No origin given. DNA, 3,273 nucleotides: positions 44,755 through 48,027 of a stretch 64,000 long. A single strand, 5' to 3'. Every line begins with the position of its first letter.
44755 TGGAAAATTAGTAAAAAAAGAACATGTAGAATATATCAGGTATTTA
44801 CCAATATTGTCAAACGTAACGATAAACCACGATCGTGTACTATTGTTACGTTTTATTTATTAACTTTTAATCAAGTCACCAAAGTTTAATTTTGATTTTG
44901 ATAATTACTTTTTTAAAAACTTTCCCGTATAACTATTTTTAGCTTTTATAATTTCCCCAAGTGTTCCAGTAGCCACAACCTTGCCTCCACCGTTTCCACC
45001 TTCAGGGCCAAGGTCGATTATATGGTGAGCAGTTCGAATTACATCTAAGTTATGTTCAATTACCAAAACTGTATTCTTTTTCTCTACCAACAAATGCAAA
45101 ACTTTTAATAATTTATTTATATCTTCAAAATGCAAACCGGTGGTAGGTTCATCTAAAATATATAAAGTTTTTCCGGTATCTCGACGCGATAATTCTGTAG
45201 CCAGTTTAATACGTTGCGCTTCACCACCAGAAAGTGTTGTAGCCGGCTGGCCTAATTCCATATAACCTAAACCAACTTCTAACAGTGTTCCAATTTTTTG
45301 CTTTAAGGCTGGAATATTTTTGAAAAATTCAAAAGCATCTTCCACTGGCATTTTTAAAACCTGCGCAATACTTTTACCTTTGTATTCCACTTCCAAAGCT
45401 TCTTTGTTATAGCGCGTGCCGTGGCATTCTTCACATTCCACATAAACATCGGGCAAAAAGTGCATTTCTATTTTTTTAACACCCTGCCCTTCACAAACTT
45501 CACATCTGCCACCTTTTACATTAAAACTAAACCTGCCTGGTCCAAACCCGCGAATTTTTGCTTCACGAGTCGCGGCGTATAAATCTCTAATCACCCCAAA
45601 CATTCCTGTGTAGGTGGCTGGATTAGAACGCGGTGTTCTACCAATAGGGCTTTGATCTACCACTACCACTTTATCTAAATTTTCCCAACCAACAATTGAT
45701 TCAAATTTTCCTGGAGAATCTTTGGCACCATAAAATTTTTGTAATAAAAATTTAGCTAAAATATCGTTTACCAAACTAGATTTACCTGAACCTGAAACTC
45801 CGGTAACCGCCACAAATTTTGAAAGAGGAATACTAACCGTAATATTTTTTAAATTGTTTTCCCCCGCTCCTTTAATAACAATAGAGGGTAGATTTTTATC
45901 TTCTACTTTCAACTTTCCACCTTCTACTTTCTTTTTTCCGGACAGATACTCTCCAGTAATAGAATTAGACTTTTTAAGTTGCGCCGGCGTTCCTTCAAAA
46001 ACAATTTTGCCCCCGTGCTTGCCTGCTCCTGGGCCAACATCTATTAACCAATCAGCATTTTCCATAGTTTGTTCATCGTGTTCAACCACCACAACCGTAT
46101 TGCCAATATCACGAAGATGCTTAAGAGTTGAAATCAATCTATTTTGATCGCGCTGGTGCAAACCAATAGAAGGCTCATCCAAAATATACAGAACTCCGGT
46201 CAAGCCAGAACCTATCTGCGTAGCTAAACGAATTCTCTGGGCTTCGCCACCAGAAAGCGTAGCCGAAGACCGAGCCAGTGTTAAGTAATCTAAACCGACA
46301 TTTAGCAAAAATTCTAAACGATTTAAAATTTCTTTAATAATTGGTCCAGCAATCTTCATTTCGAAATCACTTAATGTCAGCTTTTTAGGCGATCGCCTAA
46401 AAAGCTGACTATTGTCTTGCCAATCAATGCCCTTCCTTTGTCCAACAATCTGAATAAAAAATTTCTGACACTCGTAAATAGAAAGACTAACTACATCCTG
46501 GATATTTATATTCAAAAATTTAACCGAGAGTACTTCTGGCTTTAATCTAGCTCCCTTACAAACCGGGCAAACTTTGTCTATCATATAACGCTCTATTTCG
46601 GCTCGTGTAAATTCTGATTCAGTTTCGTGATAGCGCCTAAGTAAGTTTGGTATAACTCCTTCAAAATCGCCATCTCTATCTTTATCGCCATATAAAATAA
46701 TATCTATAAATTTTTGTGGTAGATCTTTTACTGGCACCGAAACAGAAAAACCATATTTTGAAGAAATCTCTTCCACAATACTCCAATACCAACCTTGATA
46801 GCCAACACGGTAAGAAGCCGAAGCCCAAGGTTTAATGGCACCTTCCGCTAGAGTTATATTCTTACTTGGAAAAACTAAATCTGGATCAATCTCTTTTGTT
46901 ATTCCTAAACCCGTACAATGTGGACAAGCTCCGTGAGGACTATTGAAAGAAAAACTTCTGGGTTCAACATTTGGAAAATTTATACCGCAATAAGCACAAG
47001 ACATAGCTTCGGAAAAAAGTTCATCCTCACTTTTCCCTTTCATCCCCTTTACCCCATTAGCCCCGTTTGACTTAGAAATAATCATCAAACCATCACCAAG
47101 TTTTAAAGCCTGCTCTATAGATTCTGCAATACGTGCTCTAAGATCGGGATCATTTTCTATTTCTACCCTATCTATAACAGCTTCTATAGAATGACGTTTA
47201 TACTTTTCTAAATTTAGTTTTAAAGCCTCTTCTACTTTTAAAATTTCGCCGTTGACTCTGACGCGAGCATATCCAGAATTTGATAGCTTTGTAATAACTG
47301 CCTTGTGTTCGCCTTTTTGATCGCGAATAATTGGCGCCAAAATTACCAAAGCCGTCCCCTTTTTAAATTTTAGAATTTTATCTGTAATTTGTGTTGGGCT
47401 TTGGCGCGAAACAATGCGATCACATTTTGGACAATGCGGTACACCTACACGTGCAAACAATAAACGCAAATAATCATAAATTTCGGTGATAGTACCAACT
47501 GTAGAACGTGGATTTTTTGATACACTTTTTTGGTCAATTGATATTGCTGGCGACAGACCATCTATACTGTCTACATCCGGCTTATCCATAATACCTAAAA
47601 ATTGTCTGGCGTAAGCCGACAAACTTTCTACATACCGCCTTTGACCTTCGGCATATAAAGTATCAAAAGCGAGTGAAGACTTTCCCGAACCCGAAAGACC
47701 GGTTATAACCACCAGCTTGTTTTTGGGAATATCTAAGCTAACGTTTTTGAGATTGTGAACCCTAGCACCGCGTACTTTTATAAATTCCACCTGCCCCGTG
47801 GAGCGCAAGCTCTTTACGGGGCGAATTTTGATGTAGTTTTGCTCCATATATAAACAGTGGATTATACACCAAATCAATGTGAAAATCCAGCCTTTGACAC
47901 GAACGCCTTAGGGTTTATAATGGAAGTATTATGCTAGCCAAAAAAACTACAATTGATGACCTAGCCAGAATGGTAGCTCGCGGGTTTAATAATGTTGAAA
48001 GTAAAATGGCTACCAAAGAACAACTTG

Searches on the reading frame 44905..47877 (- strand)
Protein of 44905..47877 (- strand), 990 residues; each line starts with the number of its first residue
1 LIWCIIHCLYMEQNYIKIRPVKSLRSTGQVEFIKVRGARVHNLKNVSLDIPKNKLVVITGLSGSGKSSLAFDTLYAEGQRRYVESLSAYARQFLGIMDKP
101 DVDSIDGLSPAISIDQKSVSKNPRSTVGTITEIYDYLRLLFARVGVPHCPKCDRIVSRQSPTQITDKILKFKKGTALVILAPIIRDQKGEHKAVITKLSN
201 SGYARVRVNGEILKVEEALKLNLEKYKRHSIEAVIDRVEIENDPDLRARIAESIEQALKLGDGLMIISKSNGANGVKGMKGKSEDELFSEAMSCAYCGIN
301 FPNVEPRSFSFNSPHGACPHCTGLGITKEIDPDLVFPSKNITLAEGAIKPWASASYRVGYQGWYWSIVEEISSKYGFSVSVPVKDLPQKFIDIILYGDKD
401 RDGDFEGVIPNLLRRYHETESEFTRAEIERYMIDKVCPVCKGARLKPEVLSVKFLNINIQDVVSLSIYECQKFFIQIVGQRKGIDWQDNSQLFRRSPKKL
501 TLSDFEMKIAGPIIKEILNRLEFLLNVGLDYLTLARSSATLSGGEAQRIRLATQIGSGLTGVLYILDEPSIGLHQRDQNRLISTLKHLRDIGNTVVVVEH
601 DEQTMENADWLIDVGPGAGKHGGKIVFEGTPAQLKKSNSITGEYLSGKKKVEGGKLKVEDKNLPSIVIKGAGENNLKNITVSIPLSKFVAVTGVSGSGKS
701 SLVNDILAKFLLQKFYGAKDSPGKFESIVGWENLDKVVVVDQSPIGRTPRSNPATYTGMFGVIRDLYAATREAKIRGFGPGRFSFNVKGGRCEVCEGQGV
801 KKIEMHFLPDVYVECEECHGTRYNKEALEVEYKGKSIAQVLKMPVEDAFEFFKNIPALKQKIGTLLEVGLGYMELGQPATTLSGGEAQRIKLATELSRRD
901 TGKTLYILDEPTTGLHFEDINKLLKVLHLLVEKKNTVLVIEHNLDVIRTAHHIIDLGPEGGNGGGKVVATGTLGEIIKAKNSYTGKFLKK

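Call 87: search_protein_families(library=pfam, proteins=[window:44905-47877:-], max_evalue=0.001)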
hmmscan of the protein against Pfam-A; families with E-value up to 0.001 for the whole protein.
window:44905-47877:- (990 aa): 13 families
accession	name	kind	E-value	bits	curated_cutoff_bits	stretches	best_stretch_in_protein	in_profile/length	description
PF17760.6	UvrA_inter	-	9.1e-35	119.3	23.3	1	159-269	1-107/109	UvrA interaction domain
PF17755.6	UvrA_DNA-bind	-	1.6e-26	93.2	23.2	1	331-430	1-110/110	UvrA DNA-binding domain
PF00005.33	ABC_tran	-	1.7e-19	71.2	25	1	43-70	1-28/137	ABC transporter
PF02463.25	SMC_N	-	1.1e-14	54.8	40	0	217-614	109-211/220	RecF/RecN/SMC N terminal domain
PF20703.3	nSTAND1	-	5.1e-08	33.4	27.1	0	685-704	32-51/379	Novel STAND NTPase 1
PF13191.12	AAA_16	-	1.5e-07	32.5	32.6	0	54-93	25-63/167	AAA ATPase domain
PF03193.22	RsgA_GTPase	-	5.1e-07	30.1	30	0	651-709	72-129/174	RsgA GTPase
PF20720.3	nSTAND3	-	5.6e-07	29.8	27.2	0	687-741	18-72/155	Novel STAND NTPase 3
PF13555.12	AAA_29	-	9.1e-07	29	27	0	681-704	17-40/61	P-loop containing region of AAA domain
PF13304.12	AAA_21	-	1.3e-06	29.2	27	0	877-929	233-285/304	AAA domain, putative AbiEii toxin, Type IV TA system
PF13175.12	AAA_15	-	8.5e-06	26.1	32.1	0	863-951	296-369/374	AAA ATPase domain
PF13401.12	AAA_22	-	0.00023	21.9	27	0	687-710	6-29/130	AAA domain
PF13481.12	AAA_25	-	0.00099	19.2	27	0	46-74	26-54/195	AAA domain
